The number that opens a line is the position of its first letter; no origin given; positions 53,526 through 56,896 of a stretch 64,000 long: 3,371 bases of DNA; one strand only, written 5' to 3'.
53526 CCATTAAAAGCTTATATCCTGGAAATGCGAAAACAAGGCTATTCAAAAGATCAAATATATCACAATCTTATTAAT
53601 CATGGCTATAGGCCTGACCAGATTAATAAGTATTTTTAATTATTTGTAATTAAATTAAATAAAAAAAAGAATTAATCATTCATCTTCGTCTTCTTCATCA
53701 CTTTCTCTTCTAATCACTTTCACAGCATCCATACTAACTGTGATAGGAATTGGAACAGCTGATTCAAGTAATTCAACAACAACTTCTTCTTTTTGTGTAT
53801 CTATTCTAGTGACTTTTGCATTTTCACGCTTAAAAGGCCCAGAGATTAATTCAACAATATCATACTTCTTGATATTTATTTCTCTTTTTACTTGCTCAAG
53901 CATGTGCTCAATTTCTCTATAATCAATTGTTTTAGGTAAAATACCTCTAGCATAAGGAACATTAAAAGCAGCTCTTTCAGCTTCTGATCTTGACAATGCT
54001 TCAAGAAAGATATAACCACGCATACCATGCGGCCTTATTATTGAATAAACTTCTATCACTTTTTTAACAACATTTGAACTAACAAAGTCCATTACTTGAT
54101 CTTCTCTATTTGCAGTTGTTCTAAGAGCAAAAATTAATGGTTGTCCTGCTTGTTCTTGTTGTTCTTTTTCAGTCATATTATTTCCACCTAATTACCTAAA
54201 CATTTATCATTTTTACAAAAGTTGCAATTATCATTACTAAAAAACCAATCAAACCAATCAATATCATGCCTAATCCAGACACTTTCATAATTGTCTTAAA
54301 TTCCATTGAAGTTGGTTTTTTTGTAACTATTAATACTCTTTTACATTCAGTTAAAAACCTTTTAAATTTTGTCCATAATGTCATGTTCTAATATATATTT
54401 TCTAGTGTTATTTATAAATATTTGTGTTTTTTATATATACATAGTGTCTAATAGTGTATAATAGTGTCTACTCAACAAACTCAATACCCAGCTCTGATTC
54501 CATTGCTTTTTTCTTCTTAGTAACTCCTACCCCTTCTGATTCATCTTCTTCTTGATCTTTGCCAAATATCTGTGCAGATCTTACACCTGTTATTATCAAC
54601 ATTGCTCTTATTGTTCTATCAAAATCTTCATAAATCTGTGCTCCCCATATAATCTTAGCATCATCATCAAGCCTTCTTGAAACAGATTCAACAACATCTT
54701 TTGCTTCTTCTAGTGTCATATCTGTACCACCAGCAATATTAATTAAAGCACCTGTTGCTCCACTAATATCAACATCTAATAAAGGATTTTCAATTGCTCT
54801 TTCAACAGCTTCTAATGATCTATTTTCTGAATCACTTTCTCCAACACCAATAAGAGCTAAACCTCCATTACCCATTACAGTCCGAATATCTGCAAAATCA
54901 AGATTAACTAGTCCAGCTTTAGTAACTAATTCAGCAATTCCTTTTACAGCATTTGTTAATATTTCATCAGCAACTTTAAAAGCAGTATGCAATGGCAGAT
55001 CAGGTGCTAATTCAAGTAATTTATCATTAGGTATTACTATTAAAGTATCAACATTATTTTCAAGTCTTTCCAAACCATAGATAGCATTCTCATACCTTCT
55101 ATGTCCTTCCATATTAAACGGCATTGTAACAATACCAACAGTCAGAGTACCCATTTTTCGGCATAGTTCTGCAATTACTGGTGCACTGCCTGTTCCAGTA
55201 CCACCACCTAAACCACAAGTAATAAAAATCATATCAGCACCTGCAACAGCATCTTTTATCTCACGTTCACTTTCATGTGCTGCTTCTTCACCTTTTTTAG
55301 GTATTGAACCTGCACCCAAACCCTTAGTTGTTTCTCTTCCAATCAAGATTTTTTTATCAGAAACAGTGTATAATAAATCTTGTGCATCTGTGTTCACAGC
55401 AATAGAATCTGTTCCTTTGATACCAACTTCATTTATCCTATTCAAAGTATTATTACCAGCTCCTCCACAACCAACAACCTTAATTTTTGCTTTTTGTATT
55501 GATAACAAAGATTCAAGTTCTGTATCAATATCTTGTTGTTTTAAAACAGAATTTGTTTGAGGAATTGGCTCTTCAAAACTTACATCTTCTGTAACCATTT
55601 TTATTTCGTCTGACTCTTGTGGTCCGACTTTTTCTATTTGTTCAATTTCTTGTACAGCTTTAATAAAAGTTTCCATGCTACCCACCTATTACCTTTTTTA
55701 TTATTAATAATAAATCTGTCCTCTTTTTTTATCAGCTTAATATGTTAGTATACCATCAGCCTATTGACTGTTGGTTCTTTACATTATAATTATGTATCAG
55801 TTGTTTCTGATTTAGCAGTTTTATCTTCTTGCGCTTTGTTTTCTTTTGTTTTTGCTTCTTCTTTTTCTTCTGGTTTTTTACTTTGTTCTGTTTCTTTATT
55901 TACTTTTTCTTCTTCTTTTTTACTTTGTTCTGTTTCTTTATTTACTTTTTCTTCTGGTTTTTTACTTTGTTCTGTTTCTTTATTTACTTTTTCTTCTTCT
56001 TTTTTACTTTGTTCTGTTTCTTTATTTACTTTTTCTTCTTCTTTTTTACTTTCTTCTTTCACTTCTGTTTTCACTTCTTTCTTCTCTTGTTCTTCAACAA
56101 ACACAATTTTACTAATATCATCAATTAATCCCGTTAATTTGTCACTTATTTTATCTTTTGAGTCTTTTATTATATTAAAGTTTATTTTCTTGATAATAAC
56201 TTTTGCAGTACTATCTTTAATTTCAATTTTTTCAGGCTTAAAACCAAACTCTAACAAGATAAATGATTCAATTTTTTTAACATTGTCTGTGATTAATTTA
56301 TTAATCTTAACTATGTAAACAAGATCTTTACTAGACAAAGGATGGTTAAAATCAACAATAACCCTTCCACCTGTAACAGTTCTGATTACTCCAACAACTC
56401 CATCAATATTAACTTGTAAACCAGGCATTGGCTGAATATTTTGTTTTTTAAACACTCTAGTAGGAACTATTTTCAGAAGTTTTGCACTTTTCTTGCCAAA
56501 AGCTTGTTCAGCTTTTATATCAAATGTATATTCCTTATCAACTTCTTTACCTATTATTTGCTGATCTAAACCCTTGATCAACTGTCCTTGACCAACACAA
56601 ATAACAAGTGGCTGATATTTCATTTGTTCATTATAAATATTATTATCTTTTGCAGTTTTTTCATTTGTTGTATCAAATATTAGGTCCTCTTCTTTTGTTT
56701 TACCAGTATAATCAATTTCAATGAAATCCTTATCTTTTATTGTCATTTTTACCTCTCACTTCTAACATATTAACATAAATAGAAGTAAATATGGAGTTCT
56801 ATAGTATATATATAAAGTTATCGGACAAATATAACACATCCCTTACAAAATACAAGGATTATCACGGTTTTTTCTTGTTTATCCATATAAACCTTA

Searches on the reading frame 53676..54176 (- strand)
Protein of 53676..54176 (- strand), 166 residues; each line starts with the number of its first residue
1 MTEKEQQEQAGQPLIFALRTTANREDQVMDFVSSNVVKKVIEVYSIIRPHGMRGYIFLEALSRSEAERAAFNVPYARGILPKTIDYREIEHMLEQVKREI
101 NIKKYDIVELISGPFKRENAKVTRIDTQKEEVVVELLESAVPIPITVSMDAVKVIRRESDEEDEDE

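Call 56: search_protein_families(library=pfam, proteins=[window:53676-54176:-], max_evalue=0.001)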
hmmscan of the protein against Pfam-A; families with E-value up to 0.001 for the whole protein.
window:53676-54176:- (166 aa): 1 family
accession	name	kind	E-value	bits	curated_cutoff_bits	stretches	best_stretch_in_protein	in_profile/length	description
PF03439.18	Spt5-NGN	-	2e-13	50.5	22.4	1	15-93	2-84/84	Early transcription elongation factor of RNA pol II, NGN section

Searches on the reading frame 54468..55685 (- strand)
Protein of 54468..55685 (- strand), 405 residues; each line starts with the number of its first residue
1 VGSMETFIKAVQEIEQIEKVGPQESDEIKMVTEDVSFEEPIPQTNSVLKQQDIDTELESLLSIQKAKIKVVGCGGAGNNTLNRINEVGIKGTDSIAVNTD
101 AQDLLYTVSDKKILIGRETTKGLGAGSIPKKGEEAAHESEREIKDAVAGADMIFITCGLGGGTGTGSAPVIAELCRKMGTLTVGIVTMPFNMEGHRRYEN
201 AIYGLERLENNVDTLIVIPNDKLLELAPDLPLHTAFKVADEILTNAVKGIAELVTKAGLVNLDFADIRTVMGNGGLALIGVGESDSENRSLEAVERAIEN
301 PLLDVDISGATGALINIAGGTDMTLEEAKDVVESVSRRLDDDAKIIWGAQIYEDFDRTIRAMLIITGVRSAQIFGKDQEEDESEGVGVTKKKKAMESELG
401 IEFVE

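Call 56: search_protein_families(library=pfam, proteins=[window:54468-55685:-], max_evalue=0.001)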
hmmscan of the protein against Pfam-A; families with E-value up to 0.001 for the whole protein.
window:54468-55685:- (405 aa): 2 families
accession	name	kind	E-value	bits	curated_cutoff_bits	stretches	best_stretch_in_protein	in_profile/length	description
PF00091.31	Tubulin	-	3.9e-48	164.7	33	1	67-226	1-188/190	Tubulin/FtsZ family, GTPase domain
PF12327.13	FtsZ_C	-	2.8e-33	114.5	27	1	275-368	1-94/95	FtsZ family, C-terminal domain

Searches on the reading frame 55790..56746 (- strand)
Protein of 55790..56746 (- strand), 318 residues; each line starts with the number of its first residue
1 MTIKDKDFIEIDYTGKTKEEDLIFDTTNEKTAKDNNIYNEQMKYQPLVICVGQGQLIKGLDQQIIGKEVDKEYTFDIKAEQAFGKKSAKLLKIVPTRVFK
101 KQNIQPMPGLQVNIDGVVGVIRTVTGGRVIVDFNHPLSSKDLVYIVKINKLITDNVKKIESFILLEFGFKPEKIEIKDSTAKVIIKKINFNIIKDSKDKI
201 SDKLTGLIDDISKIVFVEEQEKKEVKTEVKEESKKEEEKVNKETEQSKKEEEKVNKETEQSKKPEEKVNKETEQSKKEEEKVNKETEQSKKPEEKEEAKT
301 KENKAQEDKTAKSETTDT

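Call 56: search_protein_families(library=pfam, proteins=[window:55790-56746:-], max_evalue=0.001)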
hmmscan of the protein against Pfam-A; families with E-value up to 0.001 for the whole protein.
window:55790-56746:- (318 aa): 2 families
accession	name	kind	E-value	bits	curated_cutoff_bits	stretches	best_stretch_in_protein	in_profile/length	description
PF22199.2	FKBP26_IF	-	4.8e-20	71.7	27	1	92-137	1-46/46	FKBP26, IF domain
PF00254.34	FKBP_C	-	1e-09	39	21.1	1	3-92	5-80/94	FKBP-type peptidyl-prolyl cis-trans isomerase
